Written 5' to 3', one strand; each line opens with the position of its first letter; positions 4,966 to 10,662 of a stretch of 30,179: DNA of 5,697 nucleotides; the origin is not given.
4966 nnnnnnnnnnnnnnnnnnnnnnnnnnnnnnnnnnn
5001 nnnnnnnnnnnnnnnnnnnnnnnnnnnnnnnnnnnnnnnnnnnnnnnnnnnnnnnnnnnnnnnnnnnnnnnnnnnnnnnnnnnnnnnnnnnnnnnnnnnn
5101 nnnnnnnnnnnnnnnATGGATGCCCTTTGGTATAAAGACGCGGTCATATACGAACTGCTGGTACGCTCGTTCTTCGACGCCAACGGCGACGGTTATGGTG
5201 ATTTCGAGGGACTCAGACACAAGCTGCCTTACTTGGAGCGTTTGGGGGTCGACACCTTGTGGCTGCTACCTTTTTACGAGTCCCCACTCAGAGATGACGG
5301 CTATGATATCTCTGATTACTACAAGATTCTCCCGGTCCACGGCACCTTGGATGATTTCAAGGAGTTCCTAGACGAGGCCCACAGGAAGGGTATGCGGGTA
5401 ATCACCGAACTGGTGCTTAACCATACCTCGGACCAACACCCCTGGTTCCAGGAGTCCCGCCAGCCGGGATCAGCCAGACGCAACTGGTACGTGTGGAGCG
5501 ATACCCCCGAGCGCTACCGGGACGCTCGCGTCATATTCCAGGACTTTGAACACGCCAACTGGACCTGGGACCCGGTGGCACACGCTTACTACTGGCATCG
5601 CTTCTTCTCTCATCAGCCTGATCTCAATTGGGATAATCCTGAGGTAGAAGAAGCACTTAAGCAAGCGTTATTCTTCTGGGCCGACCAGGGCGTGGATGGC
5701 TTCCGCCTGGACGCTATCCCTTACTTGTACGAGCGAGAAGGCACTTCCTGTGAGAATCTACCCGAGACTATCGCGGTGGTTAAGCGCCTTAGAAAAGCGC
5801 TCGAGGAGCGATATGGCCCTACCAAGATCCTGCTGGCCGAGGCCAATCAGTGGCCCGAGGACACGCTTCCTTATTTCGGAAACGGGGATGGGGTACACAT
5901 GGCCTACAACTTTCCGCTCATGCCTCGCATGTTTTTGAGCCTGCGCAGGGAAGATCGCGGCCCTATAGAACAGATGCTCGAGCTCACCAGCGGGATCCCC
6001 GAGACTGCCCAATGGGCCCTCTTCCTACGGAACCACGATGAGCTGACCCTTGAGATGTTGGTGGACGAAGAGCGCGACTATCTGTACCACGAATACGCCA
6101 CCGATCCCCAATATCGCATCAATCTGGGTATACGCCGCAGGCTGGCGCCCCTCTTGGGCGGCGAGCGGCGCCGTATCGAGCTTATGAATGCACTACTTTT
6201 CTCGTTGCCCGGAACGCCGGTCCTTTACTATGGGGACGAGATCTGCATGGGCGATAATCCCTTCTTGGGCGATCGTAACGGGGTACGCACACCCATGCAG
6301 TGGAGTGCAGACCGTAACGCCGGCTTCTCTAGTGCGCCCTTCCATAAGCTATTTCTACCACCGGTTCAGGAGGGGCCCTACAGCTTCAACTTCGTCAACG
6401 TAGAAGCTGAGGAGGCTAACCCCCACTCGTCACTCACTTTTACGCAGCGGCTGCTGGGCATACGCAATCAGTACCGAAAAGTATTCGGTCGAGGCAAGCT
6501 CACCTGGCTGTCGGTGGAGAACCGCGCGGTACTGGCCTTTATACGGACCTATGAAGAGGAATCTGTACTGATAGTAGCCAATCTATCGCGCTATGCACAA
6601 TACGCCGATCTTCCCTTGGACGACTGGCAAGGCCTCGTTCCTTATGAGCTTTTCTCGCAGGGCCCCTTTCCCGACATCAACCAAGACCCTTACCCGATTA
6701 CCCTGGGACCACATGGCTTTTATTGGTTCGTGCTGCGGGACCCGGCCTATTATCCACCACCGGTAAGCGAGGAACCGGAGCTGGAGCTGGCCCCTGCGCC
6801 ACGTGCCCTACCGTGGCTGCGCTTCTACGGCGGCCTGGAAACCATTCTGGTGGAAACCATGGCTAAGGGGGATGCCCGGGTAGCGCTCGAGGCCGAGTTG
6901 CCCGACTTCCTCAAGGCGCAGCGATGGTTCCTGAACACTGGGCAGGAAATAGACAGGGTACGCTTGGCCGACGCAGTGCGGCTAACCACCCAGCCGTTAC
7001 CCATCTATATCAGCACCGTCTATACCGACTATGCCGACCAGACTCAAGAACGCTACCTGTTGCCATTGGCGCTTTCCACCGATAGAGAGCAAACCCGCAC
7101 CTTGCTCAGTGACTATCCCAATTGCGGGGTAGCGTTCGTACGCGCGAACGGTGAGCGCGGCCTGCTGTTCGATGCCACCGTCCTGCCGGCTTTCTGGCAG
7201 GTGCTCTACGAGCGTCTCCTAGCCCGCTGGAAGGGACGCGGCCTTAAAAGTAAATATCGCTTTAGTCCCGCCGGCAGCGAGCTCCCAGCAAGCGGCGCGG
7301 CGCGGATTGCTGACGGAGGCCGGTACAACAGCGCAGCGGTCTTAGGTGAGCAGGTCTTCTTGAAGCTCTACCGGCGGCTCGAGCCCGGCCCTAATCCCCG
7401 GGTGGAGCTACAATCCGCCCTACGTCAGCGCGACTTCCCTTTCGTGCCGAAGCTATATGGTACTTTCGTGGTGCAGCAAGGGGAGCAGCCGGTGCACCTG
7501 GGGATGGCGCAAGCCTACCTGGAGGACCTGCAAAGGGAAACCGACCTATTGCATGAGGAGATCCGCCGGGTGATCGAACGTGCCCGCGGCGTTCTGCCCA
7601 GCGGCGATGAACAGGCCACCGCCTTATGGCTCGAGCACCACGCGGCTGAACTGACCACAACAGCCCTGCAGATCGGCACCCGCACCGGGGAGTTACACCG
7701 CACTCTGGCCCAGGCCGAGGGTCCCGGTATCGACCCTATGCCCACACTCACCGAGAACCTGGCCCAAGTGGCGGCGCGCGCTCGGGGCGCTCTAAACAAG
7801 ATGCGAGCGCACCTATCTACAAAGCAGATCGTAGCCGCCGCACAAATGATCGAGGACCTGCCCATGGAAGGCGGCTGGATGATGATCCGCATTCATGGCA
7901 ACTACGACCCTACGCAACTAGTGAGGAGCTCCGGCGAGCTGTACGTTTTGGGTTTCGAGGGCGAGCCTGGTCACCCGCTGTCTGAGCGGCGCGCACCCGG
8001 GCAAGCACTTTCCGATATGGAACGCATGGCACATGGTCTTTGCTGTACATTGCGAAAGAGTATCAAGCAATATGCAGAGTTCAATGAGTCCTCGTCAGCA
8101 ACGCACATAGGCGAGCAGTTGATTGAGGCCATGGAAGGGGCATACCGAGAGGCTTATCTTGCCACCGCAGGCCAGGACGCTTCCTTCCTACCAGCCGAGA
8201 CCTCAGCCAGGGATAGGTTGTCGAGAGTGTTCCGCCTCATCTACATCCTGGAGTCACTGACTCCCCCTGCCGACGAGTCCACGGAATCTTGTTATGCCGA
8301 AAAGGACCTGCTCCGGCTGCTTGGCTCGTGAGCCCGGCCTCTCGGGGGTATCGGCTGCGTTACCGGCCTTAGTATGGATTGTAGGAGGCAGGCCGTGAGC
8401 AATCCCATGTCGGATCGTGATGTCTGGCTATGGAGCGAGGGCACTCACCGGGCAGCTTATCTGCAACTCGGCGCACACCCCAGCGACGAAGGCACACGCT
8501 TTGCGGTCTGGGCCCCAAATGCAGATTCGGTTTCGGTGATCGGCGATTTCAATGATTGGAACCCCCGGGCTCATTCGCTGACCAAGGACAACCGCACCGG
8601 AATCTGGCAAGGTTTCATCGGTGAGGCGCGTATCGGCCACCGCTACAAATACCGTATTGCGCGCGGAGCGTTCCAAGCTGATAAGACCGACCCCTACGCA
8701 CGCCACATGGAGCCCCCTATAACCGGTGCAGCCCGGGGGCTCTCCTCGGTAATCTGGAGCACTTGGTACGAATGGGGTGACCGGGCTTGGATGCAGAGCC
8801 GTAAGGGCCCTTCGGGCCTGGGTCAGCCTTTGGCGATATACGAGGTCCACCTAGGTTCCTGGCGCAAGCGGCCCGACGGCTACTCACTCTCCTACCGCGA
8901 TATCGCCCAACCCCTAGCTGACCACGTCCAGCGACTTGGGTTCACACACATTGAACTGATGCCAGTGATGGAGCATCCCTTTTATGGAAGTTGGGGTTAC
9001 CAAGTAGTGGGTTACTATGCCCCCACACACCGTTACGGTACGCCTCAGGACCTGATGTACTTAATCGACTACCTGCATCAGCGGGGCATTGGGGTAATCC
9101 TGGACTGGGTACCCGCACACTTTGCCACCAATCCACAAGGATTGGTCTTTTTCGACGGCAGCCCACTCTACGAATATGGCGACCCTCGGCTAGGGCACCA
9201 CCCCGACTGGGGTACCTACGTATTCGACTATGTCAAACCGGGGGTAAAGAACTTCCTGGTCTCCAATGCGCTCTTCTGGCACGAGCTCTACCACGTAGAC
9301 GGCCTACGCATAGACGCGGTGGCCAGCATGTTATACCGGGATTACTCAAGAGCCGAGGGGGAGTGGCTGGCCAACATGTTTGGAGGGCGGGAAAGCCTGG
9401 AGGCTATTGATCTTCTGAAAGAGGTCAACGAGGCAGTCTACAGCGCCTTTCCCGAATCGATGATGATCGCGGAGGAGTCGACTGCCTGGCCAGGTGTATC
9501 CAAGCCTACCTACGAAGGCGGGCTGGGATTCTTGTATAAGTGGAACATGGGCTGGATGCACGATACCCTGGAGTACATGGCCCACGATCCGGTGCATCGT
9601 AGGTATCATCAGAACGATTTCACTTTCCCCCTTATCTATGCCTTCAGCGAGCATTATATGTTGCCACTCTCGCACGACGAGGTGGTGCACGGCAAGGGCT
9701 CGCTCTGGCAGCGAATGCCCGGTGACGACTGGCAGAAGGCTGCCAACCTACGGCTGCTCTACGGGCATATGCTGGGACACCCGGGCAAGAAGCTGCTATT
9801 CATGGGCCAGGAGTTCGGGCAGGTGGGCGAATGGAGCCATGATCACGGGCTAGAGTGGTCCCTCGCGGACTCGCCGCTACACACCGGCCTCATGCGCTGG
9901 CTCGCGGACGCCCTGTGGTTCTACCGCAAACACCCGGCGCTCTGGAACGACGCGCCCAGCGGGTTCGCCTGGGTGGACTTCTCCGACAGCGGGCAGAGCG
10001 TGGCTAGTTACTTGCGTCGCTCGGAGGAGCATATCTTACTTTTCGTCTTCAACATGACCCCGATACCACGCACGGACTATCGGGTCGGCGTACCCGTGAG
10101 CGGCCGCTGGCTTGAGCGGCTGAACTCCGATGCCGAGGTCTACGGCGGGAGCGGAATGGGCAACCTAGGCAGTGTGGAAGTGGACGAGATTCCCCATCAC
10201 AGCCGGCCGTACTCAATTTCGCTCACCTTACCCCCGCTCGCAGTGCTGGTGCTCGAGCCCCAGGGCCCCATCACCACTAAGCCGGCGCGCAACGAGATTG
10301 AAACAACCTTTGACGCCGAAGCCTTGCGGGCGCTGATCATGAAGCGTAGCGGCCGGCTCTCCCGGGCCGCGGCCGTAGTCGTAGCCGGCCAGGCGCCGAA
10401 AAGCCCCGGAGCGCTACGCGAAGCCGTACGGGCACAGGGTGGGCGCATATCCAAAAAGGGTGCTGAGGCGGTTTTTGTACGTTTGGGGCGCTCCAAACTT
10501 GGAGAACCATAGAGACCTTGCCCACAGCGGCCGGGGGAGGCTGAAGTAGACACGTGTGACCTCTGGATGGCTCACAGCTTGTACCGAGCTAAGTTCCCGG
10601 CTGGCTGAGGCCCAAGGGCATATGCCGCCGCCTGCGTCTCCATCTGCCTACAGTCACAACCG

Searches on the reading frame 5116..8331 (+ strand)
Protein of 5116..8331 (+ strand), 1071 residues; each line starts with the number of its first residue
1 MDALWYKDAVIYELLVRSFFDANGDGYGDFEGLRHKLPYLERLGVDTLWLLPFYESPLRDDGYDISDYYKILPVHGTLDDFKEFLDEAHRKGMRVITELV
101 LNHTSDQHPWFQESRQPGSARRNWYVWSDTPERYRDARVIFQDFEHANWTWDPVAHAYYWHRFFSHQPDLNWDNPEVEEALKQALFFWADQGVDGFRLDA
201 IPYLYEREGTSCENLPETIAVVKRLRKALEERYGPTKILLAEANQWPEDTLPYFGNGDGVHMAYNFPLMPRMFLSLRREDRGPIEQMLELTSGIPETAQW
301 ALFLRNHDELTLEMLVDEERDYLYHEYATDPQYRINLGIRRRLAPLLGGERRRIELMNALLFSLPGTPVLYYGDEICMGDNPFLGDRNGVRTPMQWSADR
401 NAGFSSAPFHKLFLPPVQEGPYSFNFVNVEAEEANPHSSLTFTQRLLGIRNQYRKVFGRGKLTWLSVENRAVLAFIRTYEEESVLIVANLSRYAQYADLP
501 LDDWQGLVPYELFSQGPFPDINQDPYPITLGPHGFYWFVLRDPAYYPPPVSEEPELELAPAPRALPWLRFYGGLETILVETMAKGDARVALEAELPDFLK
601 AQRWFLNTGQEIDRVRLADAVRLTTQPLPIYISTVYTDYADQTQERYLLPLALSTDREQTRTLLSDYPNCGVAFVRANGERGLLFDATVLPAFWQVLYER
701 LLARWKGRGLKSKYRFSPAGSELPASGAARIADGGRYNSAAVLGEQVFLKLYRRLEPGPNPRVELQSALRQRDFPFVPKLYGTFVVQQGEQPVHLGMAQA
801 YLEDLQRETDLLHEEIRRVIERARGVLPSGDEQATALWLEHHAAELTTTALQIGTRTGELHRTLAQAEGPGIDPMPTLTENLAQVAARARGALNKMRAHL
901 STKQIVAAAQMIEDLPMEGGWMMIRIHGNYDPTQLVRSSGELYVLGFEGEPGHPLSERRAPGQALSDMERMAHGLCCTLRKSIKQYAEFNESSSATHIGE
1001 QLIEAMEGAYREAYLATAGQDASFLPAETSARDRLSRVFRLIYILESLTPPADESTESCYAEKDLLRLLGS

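Call 57: search_protein_families(library=pfam, proteins=[window:5116-8331:+], max_evalue=0.00001)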
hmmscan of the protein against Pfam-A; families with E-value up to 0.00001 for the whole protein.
window:5116-8331:+ (1071 aa): 3 families
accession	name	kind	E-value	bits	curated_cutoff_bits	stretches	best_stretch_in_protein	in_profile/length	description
PF00128.31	Alpha-amylase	-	1.8e-86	291.6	22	2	15-312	3-319/446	Alpha amylase, catalytic domain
PF16657.11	Malt_amylase_C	-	3.5e-25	88.3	27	1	460-537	1-75/75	Maltogenic Amylase, C-terminal domain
PF18085.6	Mak_N_cap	-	7.3e-06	27.3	22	0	598-658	1-60/87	Maltokinase N-terminal cap domain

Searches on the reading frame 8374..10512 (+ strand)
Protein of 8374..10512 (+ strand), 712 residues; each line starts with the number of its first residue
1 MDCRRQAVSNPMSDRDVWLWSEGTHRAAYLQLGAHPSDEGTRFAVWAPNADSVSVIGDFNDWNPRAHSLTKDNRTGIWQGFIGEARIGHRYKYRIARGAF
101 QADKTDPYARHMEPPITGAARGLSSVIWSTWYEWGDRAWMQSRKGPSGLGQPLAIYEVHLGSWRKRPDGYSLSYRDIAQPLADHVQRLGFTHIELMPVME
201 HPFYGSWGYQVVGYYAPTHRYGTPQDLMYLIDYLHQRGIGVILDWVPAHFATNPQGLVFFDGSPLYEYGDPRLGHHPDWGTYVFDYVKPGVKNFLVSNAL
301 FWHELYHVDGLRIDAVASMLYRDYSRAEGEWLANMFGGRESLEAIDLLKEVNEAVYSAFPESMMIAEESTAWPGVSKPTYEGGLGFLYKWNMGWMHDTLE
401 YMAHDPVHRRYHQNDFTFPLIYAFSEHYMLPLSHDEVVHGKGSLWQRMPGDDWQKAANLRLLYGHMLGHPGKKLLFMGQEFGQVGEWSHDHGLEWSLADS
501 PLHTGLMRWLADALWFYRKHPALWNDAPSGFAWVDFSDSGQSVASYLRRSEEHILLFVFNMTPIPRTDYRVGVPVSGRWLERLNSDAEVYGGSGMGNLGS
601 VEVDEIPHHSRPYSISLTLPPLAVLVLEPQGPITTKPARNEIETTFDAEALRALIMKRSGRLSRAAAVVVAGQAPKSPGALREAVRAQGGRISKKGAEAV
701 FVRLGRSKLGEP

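Call 57: search_protein_families(library=pfam, proteins=[window:8374-10512:+], max_evalue=0.00001)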
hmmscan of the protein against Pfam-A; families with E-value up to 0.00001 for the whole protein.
window:8374-10512:+ (712 aa): 4 families
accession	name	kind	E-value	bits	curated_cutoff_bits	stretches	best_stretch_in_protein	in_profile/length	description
PF02806.24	Alpha-amylase_C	-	3e-24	85.6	21.2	1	533-629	1-94/95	Alpha amylase, C-terminal all-beta domain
PF02922.24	CBM_48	-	4.3e-21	75.5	22.4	1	31-109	1-83/83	Carbohydrate-binding module 48 (Isoamylase N-terminal domain)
PF00128.31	Alpha-amylase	-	5.2e-17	62.6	22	1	183-253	26-95/446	Alpha amylase, catalytic domain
PF22019.2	GlgB_N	-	9.1e-06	26.1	27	0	22-108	10-94/94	alpha-1,4-glucan branching enzyme GlgB, N-terminal domain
